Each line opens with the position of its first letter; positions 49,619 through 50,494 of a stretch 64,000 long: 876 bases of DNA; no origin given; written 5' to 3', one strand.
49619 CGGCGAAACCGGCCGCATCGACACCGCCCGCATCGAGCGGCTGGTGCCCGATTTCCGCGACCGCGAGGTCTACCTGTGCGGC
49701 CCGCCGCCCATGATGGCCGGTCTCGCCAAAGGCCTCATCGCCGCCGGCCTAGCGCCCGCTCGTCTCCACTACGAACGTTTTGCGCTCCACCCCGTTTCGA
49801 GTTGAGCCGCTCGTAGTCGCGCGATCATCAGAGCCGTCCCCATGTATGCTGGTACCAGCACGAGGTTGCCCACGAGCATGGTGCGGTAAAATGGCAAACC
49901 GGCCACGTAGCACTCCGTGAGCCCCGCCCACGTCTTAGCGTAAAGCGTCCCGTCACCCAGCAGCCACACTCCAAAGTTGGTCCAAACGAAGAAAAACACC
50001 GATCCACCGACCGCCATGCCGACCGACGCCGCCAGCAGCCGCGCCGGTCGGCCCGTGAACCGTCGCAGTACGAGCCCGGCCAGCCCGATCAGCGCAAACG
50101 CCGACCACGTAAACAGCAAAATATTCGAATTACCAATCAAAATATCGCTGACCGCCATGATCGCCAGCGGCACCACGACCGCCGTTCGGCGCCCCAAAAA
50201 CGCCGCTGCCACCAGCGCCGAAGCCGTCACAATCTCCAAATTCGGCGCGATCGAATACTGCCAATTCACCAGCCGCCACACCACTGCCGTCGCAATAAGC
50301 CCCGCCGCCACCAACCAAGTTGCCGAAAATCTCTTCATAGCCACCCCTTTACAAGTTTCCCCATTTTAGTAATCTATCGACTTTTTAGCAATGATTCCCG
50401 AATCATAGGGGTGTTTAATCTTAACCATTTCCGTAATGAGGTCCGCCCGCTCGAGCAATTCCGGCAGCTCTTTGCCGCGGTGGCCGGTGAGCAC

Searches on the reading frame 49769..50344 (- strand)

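Call 51: search_protein_families(library=pfam, proteins=[window:49769-50344:-], max_evalue=0.01)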
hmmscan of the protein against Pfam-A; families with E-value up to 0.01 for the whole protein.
window:49769-50344:- (191 aa): 1 family
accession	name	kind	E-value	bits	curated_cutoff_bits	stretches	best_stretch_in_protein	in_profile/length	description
PF20221.3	DUF6580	-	1.3e-37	130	27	1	7-175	4-156/162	Family of unknown function (DUF6580)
